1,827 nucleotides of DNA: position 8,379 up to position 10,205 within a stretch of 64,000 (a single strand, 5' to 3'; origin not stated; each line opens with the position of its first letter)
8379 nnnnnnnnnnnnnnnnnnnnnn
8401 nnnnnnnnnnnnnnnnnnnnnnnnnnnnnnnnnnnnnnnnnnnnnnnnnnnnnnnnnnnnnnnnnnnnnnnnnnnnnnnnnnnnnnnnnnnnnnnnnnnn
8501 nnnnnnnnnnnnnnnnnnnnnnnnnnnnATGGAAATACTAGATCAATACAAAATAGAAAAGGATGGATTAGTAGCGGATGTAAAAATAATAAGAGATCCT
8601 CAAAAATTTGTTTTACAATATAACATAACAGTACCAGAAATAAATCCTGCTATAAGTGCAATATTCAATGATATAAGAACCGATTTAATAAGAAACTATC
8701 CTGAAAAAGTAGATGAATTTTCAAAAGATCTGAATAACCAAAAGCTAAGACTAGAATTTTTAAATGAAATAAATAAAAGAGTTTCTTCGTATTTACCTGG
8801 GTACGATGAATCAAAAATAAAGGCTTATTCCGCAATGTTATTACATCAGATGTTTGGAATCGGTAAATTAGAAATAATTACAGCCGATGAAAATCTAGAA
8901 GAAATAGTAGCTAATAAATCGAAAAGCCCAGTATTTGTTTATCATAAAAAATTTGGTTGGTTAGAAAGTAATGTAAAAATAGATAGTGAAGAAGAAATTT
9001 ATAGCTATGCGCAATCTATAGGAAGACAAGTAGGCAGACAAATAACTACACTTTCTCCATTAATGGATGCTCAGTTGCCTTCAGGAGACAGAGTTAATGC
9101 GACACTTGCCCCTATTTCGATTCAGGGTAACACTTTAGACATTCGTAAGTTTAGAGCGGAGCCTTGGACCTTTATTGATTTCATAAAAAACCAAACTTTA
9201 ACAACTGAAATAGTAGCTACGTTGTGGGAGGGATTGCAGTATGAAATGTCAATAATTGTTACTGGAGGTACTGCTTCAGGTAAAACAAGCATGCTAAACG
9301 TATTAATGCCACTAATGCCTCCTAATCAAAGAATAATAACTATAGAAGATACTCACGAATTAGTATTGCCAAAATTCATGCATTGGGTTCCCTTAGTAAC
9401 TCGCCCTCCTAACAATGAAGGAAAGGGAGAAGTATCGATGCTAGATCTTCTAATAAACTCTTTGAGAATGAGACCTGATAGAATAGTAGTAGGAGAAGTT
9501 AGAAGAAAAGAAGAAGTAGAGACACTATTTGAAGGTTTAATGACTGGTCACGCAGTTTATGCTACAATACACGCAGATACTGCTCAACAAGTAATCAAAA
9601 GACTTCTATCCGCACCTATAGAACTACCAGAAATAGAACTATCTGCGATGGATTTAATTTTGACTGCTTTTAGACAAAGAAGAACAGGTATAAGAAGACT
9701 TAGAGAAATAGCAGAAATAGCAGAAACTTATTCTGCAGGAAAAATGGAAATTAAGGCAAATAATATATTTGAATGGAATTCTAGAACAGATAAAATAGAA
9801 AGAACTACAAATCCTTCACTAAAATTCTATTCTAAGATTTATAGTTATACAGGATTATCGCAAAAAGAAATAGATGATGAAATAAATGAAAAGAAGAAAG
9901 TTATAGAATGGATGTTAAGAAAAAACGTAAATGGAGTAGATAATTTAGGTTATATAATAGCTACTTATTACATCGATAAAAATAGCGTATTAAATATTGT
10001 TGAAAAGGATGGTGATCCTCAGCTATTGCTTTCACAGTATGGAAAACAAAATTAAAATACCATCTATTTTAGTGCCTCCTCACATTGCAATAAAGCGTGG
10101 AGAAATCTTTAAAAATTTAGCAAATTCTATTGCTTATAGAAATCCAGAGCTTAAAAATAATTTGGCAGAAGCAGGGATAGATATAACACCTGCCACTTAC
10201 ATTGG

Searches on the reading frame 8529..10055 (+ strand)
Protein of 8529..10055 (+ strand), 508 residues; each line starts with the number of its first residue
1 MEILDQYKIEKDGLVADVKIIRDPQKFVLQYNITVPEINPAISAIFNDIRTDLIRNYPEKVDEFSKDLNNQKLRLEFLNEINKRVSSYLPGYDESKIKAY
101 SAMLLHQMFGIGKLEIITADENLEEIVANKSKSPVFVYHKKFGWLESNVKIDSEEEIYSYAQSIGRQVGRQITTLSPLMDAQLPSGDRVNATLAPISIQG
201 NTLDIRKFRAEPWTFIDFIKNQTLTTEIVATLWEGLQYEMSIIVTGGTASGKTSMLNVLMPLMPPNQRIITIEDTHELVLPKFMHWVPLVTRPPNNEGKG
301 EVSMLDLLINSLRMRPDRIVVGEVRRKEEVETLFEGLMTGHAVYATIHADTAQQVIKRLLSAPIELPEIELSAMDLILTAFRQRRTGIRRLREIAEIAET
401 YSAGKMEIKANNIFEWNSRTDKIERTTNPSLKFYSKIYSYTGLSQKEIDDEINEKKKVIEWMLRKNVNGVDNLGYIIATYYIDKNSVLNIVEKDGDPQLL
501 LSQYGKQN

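Call 26: find_homologous_proteins(query=window:8529-10055:+, max_evalue=1e-30)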
Query window:8529-10055:+ (508 aa): 7857 proteins with E <= 1e-30 among 8000 candidates; the best 120 are listed.
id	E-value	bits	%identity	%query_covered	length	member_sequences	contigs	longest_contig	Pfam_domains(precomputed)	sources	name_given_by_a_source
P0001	0.0e+0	1123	100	100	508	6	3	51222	PF00437.27,PF27713.1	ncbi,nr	ncbi:MAG: ATPase, T2SS/T4P/T4SS family [Candidatus Rehaiarchaeum fermentans]|nr:ATPase, T2SS/T4P/T4S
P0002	5.3e-290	980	84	100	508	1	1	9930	PF00437.27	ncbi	ncbi:MAG: ATPase, T2SS/T4P/T4SS family [Conexivisphaerales archaeon]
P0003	2.0e-244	830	71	99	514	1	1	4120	PF00437.27,PF27713.1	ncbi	-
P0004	2.2e-200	685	60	97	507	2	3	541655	PF00437.27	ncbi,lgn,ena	-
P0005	1.9e-197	675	59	98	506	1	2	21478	PF00437.27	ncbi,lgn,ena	-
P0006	5.2e-197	673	59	97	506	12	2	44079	PF00437.27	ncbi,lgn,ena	-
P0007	5.4e-197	673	60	98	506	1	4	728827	PF00437.27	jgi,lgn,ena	jgi:flagellar protein FlaI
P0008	3.1e-196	671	59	98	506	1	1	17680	PF00437.27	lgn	-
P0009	3.8e-196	671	59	98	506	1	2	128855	PF00437.27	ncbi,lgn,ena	-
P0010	5.4e-196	670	59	98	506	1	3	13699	PF00437.27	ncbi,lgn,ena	-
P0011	5.6e-196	670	59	97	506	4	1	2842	PF00437.27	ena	-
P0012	6.9e-196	670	58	98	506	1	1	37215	PF00437.27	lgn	-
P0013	1.5e-195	669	58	99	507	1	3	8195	PF00437.27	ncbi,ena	-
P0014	2.5e-195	668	59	97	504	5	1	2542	PF00437.27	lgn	-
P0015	3.4e-195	668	58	97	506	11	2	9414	PF00437.27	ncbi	-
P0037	7.2e-187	640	56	98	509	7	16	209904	PF00437.27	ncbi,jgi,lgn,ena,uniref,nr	ncbi:MAG: type II secretion system protein E [Candidatus Parvarchaeum acidophilus ARMAN-5]|jgi:flage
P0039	1.2e-184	633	71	76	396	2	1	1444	PF00437.27,PF27713.1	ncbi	-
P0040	2.9e-184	631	61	91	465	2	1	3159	PF00437.27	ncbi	ncbi:MAG: ATPase, T2SS/T4P/T4SS family, partial [Candidatus Parvarchaeota archaeon]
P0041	4.3e-162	558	63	75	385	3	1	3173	PF00437.27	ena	-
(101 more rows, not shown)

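Call 27: find_encoding_contigs(protein=P0002, flank=4000, max_places=4)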
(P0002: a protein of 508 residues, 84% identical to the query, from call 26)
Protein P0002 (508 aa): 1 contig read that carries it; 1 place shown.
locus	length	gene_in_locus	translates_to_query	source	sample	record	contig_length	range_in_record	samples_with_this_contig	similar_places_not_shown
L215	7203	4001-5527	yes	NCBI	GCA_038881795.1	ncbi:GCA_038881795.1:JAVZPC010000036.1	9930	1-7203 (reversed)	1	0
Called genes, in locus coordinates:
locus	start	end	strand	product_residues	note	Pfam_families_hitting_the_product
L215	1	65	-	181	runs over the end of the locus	PF01712:dNK (faint), PF02223:Thymidylate_kin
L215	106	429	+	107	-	PF01588:tRNA_bind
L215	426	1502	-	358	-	PF13307:Helicase_C_2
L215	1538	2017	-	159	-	-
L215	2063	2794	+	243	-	-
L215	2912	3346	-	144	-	PF03946:Ribosomal_L11_N, PF00298:Ribosomal_L11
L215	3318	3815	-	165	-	PF03439:Spt5-NGN, PF00467:KOW (weak)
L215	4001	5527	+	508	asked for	PF00437:T2SSE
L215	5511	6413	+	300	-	PF00482:T2SSF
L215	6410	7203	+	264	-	PF00482:T2SSF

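Call 28: find_encoding_contigs(protein=P0003, flank=4000, max_places=4)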
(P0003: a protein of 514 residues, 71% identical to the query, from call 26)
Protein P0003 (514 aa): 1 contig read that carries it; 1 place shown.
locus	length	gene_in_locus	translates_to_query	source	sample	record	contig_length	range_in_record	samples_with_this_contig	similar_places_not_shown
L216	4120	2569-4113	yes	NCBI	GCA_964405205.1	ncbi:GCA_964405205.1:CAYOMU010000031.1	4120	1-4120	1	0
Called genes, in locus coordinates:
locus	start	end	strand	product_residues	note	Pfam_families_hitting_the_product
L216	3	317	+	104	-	?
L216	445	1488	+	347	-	PF01663:Phosphodiest, PF08665:PglZ (weak)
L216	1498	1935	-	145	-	PF03946:Ribosomal_L11_N, PF00298:Ribosomal_L11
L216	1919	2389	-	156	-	PF00467:KOW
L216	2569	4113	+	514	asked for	PF00437:T2SSE, PF27713:UCP018868 (weak)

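Call 29: find_encoding_contigs(protein=P0004, flank=6000, max_places=4)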
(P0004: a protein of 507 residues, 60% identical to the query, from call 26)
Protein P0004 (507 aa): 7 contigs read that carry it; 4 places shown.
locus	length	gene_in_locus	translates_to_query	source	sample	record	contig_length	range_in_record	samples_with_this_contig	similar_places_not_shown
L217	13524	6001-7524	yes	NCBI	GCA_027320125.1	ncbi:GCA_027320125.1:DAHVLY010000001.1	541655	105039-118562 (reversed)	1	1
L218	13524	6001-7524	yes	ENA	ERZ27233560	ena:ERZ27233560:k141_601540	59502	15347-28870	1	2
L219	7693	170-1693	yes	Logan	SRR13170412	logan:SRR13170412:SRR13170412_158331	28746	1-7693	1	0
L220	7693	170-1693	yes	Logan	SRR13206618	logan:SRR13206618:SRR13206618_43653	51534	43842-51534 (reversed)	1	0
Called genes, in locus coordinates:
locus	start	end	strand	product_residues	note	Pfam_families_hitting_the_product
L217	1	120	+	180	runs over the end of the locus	-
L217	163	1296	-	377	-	PF00534:Glycos_transf_1, PF13692:Glyco_trans_1_4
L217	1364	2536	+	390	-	PF01370:Epimerase, PF16363:GDP_Man_Dehyd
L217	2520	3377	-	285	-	PF00483:NTP_transferase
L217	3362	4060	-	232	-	PF09335:VTT_dom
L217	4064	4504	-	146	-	PF03946:Ribosomal_L11_N, PF00298:Ribosomal_L11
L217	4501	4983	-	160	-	PF03439:Spt5-NGN, PF00467:KOW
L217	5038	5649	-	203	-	PF09335:VTT_dom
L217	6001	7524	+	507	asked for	PF00437:T2SSE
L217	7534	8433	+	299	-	PF00482:T2SSF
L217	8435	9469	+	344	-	PF00482:T2SSF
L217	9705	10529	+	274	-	PF01527:HTH_Tnp_1 (faint), PF02796:HTH_7 (faint), PF13542:HTH_Tnp_ISL3 (faint), PF01381:HTH_3 (faint), PF06056:Terminase_5 (faint), PF13384:HTH_23 (faint), PF13518:HTH_28 (faint), PF13551:HTH_29 (faint), +2 more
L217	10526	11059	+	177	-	-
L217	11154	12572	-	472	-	-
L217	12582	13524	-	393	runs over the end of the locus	PF01420:Methylase_S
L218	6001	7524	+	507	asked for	PF00437:T2SSE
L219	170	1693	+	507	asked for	PF00437:T2SSE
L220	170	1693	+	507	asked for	PF00437:T2SSE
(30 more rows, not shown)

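Call 35: find_encoding_contigs(protein=P0039, flank=3000, max_places=3)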
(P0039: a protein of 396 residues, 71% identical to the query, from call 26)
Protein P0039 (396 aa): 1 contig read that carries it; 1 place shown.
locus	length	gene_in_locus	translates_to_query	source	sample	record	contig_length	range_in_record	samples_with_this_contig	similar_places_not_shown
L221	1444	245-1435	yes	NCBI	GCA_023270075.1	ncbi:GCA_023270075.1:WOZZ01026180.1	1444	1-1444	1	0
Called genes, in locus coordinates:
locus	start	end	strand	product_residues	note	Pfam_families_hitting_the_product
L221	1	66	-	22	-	?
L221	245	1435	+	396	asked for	PF00437:T2SSE, PF27713:UCP018868 (weak)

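Call 36: find_encoding_contigs(protein=P0037, flank=3000, max_places=3)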
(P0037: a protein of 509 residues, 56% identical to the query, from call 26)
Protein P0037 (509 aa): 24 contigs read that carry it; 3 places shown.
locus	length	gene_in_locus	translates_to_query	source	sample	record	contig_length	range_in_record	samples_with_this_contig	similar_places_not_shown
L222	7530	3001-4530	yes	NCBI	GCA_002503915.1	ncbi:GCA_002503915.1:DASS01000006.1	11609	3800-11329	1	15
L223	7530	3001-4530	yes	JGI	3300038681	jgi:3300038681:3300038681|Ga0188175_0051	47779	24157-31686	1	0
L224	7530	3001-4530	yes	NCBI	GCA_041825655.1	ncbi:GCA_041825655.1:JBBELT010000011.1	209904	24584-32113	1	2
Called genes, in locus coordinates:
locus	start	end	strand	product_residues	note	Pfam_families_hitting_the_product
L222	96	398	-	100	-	PF03992:ABM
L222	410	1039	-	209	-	PF06778:Chlor_dismutase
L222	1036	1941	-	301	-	PF05201:GlutR_N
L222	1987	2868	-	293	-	PF00762:Ferrochelatase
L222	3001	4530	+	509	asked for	PF00437:T2SSE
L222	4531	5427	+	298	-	PF00482:T2SSF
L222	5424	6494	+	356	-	PF00482:T2SSF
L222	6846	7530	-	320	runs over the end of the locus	?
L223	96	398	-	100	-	PF03992:ABM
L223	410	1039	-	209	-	PF06778:Chlor_dismutase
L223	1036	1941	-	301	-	PF05201:GlutR_N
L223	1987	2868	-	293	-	PF00762:Ferrochelatase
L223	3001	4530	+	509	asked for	PF00437:T2SSE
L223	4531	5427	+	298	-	PF00482:T2SSF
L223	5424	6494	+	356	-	PF00482:T2SSF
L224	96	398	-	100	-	PF03992:ABM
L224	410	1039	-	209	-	PF06778:Chlor_dismutase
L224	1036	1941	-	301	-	PF05201:GlutR_N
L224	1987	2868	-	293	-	PF00762:Ferrochelatase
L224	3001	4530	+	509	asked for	PF00437:T2SSE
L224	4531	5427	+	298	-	PF00482:T2SSF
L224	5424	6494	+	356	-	PF00482:T2SSF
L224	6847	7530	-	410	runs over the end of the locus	PF13385:Laminin_G_3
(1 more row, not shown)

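Call 37: find_encoding_contigs(protein=P0040, flank=3000, max_places=3)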
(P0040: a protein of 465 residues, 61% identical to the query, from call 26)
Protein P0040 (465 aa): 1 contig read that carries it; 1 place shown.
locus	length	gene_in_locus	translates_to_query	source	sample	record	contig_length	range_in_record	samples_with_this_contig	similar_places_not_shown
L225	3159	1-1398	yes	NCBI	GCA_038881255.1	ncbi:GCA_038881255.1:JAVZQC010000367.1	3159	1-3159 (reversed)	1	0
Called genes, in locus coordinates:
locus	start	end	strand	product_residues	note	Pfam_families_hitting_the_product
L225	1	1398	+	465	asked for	PF00437:T2SSE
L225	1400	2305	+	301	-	PF00482:T2SSF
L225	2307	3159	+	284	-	PF00482:T2SSF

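Call 46: find_encoding_contigs(protein=P0041, flank=3000, max_places=3)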
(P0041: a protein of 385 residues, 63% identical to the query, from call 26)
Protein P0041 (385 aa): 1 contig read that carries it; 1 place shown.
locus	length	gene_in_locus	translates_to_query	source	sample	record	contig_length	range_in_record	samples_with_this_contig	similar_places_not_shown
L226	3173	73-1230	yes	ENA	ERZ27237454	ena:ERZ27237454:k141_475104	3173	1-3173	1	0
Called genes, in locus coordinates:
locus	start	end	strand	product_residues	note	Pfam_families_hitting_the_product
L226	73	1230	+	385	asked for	PF00437:T2SSE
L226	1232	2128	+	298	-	PF00482:T2SSF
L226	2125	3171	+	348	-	PF00482:T2SSF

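Call 47: find_encoding_contigs(protein=P0007, flank=3000, max_places=3)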
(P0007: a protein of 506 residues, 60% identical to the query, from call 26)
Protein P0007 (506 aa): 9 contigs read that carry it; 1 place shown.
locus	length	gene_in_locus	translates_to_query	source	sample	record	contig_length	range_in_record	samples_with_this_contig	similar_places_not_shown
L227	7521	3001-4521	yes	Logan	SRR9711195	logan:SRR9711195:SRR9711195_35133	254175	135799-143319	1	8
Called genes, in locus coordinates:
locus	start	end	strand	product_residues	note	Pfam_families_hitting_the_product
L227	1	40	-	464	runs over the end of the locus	PF01406:tRNA-synt_1e, PF09334:tRNA-synt_1g (faint)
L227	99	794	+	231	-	-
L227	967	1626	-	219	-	PF09335:VTT_dom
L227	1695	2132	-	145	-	PF03946:Ribosomal_L11_N, PF00298:Ribosomal_L11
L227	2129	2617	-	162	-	PF03439:Spt5-NGN, PF23291:KOW4_SPT5 (faint), PF00467:KOW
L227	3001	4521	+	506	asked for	PF00437:T2SSE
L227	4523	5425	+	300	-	PF00482:T2SSF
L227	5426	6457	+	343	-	PF00482:T2SSF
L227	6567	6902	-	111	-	-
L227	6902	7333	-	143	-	PF01978:TrmB (weak), PF13412:HTH_24 (weak), PF01022:HTH_5, PF09339:HTH_IclR (weak), PF12840:HTH_20, PF13518:HTH_28 (weak), PF14493:HTH_40 (weak), PF01037:AsnC_trans_reg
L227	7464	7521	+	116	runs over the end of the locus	-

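Call 92: search_protein_families(library=pfam, proteins=[L101:4451-5884:-, L101:4520-5962:+, L108:5756-7192:+, L108:3556-4656:+], max_evalue=0.00001)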
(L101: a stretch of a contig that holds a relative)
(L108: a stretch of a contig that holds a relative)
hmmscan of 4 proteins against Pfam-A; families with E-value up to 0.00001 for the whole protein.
L101:4451-5884:- (478 aa): 1 family
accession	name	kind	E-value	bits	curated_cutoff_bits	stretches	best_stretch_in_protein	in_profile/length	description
PF05731.17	TROVE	-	7.5e-15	55.5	23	1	232-322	272-368/442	TROVE domain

L101:4520-5962:+ (481 aa): 0 families

L108:5756-7192:+ (479 aa): 2 families
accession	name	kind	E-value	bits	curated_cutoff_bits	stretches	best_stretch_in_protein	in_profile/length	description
PF05731.17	TROVE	-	1.7e-32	113.6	23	2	188-271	272-357/442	TROVE domain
PF25045.1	vWA_Ro60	-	3.5e-09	37.2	27.7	1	299-424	3-123/165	Ro60 vWA domain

L108:3556-4656:+ (367 aa): 2 families
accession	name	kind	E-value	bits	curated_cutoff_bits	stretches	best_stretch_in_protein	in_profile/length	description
PF00589.27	Phage_integrase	-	1.6e-16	61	27.1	1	199-355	2-169/172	Phage integrase family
PF14657.12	Arm-DNA-bind_4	-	1.2e-06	28.4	22.3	1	48-92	1-43/47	Arm DNA-binding domain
